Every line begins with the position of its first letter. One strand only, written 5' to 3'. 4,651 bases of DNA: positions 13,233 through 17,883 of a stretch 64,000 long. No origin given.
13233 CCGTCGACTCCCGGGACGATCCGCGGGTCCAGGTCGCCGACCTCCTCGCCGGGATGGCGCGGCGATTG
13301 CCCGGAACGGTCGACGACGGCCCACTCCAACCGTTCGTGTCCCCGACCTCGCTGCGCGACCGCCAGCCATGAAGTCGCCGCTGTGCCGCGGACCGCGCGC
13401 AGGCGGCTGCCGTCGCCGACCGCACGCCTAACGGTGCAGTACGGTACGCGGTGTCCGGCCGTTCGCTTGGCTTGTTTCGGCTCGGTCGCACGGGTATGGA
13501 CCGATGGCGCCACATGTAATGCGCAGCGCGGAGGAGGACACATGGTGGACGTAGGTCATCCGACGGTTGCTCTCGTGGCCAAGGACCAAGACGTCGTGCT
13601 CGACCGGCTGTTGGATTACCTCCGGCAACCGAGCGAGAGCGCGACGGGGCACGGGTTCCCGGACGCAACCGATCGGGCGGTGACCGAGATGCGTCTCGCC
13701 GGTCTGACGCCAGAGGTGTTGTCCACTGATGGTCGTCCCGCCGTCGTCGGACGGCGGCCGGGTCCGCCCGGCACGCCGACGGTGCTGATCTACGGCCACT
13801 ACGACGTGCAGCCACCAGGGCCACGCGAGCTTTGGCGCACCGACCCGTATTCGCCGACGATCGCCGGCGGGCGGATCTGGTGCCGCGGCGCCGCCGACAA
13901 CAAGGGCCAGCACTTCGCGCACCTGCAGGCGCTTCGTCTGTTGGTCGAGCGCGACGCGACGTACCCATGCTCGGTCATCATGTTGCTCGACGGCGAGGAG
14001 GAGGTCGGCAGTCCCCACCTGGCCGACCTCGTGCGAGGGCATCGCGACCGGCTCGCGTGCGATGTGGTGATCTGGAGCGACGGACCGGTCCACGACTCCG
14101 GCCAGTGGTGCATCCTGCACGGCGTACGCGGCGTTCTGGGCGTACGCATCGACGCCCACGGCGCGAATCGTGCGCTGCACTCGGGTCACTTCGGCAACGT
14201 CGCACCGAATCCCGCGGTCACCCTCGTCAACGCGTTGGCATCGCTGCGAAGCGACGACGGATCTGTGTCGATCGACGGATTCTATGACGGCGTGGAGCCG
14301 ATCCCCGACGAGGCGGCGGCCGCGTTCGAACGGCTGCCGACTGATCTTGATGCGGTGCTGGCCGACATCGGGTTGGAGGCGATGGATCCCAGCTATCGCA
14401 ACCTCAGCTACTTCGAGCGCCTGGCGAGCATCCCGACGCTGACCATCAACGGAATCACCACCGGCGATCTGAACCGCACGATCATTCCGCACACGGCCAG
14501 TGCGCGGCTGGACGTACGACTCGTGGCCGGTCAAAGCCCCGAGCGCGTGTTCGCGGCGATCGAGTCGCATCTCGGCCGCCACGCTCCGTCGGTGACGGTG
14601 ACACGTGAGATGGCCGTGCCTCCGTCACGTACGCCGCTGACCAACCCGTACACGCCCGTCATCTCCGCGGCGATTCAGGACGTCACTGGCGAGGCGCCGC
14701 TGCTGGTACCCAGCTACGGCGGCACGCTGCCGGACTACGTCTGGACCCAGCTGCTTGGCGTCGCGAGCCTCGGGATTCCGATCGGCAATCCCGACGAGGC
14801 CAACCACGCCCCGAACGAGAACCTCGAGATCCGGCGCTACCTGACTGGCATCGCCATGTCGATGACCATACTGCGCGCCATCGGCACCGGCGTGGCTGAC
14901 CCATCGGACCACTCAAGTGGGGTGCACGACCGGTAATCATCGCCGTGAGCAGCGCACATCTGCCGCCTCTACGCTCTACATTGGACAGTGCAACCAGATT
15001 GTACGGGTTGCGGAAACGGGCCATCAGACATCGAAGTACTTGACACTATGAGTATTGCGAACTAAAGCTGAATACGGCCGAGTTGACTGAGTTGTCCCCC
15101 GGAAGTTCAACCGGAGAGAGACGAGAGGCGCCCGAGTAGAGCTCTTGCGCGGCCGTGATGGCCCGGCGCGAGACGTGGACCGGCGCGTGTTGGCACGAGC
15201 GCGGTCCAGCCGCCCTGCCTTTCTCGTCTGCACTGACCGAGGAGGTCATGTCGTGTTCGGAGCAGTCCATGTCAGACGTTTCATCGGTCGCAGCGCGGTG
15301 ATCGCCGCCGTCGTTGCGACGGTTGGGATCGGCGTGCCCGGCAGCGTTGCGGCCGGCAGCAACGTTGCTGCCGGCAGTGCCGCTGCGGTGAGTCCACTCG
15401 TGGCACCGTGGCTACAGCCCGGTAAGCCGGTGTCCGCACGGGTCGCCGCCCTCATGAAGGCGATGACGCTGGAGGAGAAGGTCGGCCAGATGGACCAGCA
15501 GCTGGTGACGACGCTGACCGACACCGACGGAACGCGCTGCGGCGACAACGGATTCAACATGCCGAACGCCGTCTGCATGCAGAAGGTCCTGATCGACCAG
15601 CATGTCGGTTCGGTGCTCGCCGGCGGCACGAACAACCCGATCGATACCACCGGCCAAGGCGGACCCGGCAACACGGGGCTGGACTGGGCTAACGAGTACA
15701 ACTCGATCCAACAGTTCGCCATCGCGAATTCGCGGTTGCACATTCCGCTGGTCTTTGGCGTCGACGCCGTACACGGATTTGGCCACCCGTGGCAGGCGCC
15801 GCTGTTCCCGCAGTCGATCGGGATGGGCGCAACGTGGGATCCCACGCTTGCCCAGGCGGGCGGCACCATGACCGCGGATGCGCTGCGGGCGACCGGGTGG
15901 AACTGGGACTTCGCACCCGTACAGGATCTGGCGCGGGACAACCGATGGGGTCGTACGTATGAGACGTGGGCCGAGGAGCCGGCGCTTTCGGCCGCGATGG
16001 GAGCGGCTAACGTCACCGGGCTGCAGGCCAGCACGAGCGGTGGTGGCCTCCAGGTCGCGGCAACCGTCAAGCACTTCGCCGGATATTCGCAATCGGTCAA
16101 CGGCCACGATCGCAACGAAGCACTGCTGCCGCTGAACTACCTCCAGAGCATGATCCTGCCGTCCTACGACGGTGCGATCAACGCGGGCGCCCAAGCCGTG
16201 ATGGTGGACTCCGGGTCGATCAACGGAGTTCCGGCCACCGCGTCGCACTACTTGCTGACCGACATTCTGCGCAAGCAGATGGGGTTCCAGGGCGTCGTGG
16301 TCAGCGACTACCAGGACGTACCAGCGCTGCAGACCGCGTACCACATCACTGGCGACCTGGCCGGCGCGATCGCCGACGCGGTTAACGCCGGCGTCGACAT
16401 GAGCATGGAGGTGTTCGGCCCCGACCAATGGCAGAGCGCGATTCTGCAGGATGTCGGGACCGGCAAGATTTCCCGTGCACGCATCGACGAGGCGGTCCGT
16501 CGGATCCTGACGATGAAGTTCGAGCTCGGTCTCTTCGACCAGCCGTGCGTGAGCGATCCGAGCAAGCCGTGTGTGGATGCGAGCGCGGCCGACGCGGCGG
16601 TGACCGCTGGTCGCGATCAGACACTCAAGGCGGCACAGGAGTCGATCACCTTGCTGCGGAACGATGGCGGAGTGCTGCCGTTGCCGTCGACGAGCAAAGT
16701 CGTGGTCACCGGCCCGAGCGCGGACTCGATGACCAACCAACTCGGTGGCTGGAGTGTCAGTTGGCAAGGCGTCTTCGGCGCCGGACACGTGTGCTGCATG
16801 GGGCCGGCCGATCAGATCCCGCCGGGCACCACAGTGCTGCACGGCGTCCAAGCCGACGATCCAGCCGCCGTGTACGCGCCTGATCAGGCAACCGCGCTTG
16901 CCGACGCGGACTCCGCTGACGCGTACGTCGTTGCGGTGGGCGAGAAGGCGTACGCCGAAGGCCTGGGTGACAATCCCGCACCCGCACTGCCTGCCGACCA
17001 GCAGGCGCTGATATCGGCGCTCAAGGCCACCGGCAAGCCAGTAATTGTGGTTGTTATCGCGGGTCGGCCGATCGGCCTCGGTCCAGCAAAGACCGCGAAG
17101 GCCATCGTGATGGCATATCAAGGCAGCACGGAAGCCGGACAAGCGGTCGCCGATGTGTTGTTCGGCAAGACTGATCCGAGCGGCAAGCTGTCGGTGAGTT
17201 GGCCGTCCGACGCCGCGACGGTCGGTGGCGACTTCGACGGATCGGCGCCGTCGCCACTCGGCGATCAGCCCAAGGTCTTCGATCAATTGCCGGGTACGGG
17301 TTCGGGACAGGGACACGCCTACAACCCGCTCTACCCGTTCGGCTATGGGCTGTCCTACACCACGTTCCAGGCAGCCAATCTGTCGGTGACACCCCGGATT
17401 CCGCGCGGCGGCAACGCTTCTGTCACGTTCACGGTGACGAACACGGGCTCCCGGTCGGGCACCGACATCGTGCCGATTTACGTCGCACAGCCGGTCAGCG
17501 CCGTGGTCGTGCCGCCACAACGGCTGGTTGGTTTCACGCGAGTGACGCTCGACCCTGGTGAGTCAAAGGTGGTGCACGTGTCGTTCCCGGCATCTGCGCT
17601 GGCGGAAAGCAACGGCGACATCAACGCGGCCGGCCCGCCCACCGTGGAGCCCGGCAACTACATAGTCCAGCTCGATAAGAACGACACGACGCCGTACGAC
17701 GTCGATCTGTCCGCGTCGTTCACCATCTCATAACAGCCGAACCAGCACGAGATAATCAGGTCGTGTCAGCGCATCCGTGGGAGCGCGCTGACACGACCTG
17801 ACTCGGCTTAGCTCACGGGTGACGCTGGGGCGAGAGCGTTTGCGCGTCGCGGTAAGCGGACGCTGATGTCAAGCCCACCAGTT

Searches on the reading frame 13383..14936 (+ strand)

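Call 76: search_protein_families(library=pfam, proteins=[window:13383-14936:+], max_evalue=0.00001)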
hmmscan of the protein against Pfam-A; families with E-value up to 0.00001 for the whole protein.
window:13383-14936:+ (517 aa): 2 families
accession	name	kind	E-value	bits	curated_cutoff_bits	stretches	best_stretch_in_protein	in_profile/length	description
PF01546.33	Peptidase_M20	-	6.7e-25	88.6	24.6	1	135-497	1-204/206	Peptidase family M20/M25/M40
PF07687.19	M20_dimer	-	1.6e-14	54.1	21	1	247-403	2-105/107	Peptidase dimerisation domain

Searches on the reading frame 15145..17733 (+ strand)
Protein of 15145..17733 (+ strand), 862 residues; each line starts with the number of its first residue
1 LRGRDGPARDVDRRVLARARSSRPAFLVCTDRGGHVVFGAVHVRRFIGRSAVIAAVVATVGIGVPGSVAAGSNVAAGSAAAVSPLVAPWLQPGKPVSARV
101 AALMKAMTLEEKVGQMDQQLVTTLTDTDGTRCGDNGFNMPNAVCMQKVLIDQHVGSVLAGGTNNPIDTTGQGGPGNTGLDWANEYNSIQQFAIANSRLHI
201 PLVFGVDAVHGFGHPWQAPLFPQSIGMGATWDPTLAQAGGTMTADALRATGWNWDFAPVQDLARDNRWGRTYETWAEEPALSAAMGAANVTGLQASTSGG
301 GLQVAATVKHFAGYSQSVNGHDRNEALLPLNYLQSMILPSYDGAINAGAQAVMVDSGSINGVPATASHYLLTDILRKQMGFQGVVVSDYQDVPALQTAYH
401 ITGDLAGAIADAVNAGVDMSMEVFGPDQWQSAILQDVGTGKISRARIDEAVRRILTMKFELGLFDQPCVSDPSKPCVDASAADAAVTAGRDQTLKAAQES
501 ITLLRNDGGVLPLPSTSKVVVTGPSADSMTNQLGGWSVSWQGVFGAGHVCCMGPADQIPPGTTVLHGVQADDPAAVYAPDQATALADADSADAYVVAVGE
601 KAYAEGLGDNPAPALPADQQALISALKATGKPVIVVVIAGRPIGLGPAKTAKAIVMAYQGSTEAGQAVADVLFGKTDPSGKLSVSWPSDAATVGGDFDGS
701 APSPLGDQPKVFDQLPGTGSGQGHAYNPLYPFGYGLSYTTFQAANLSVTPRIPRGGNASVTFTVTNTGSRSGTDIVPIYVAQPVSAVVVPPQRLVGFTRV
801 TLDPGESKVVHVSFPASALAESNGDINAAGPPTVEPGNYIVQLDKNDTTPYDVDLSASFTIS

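Call 76: search_protein_families(library=pfam, proteins=[window:15145-17733:+], max_evalue=0.00001)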
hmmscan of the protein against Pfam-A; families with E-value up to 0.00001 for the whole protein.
window:15145-17733:+ (862 aa): 3 families
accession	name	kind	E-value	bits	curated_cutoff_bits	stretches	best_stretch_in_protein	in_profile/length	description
PF00933.27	Glyco_hydro_3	-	4.2e-70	237.1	27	1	108-456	1-315/316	Glycosyl hydrolase family 3 N terminal domain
PF01915.27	Glyco_hydro_3_C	-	8.9e-44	150.3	31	1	501-738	1-200/200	Glycosyl hydrolase family 3 C-terminal domain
PF14310.12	Fn3-like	-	7.8e-13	48.8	25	1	775-843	2-67/71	Fibronectin type III-like domain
